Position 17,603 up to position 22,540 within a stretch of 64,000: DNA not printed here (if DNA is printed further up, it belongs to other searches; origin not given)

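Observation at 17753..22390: Giant secreted protein built from a triplicated, uncharacterised six-cysteine module interleaved with choice-of-anchor-D Ig-like domains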

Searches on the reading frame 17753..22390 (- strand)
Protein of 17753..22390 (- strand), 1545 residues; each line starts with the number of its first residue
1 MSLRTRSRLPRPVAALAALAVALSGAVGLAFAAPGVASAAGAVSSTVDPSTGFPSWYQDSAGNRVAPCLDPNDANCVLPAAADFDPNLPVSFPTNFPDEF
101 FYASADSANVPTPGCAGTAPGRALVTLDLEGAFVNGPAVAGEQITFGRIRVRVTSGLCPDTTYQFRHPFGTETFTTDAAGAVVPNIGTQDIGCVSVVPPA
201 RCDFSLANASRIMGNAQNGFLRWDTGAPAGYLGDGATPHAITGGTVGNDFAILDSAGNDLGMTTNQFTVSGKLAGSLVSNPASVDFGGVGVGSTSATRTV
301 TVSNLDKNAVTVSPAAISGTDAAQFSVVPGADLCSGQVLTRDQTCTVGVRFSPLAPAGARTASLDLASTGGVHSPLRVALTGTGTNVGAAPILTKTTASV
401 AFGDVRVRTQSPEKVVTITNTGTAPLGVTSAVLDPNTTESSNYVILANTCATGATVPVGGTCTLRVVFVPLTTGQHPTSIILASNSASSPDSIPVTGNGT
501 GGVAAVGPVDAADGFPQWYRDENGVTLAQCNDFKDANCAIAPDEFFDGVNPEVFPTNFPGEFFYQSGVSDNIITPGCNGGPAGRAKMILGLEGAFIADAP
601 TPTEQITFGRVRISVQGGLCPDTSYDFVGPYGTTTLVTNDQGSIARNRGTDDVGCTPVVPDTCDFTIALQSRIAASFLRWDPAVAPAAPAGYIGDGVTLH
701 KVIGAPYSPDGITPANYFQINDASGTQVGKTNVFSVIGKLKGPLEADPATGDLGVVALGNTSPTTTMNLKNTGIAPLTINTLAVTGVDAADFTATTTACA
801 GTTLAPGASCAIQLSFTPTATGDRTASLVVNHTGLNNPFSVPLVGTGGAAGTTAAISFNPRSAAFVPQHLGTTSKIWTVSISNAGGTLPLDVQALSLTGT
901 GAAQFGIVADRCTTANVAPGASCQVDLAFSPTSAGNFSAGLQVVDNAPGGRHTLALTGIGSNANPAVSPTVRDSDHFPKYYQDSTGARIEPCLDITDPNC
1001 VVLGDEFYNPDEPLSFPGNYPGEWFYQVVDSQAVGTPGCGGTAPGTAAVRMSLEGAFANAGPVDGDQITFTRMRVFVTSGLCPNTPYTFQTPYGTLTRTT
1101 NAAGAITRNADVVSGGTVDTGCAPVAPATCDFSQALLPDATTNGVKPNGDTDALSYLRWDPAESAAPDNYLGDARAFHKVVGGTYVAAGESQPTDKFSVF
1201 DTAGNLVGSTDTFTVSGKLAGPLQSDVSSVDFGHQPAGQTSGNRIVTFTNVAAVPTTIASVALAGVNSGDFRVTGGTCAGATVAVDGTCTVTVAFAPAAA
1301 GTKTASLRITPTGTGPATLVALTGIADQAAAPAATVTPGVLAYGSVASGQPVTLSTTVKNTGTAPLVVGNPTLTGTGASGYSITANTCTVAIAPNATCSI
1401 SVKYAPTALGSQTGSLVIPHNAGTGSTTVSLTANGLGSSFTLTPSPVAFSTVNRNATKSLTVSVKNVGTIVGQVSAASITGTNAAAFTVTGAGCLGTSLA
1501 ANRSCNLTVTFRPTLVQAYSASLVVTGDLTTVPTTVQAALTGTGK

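Call 3: search_protein_families(library=pfam, proteins=[window:17753-22390:-], max_evalue=0.1)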
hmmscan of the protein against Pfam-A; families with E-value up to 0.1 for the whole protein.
window:17753-22390:- (1545 aa): 14 families
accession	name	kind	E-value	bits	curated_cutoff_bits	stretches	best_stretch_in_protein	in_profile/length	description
PF22073.2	Cep192_D4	-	1.4e-50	170.6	35.5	7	1337-1434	7-110/112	Cep192 domain 4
PF22544.2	HYDIN_VesB_CFA65-like_Ig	-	1.4e-41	141.2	25.5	5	744-834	3-88/100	HYDIN/CFA65/VesB-like, Ig-like domain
PF15780.11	ASH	-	7.9e-34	116.2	27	7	1339-1423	12-93/98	Abnormal spindle-like microcephaly-assoc'd, ASPM-SPD-2-Hydin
PF07610.17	DUF1573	-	4e-21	75.3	26.1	4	1341-1434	8-97/98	Protein of unknown function (DUF1573)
PF24507.1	Ig_CFAP65_4th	-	4.1e-16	59.6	27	0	802-847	32-76/76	CFAP65, fourth Ig-like domain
PF24501.1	Ig_TMEM131L_5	-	3.9e-13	49.4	27.8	1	771-822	1-52/66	TMEM131L fifth Ig-like domain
PF12371.14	TMEM131_like_N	-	6.2e-12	46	28.8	0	857-943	2-82/84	Transmembrane protein 131-like N-terminal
PF24798.1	Ig-CFAP74_4th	-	8.3e-08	32.7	28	0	794-847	43-95/95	CFAP74 forth Ig-like domain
PF24771.2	Ig_CFAP74_1st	-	6.4e-07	30.1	29.2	0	1440-1524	1-83/97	CFAP74 first Ig-like domain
PF22066.2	Cep192_D8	-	2.8e-05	24.7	33.5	0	1498-1529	57-88/101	Cep192 domain 8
PF24499.1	Ig_TMEM131L_4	-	6.7e-05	23.7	27.8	0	1382-1421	83-122/136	TMEM131L fourth Ig-like domain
PF00927.28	Transglut_C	-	0.011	16.3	26.6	0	1345-1412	10-82/106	Transglutaminase family, C-terminal ig like domain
PF24770.2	Ig-CFAP74_2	-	0.042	14.7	27.4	0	904-945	125-166/185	CFAP74 second Ig-like domain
PF23643.1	TRAPPC13_C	-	0.068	13.7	27.9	0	802-822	47-67/95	Trafficking protein particle complex subunit 13, C-terminal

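Call 4: search_protein_families(library=ncbifam, proteins=[window:17753-22390:-], max_evalue=0.1)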
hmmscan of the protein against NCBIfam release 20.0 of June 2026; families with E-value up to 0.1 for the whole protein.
window:17753-22390:- (1545 aa): 2 families
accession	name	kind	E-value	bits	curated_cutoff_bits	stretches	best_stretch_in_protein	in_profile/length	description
NF012200.0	choice_anch_D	domain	8.6e-105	344.7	45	7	1320-1422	3-105/108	choice-of-anchor D domain-containing protein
NF041425.1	OS_HP2_seleno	subfamily_domain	0.073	13.4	100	0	1342-1405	7-64/98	OS_HP2 family (seleno)protein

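Call 45: find_encoding_contigs(protein=window:17753-22390:-, flank=3000, max_places=3)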
Protein window:17753-22390:- (1545 aa): 1 contig read that carries it; 1 place shown.
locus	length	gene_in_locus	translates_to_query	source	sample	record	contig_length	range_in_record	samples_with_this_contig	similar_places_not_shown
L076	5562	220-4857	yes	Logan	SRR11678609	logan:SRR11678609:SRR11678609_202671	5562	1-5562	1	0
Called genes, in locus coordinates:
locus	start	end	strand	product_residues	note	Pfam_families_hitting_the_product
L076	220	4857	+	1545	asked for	PF12371:TMEM131_like_N (faint), PF15780:ASH (faint), PF24771:Ig_CFAP74_1st (faint), PF24798:Ig-CFAP74_4th (faint), PF22073:Cep192_D4 (weak), PF22544:HYDIN_VesB_CFA65-like_Ig, PF07610:DUF1573 (weak), PF22073:Cep192_D4, +1 more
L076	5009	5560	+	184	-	?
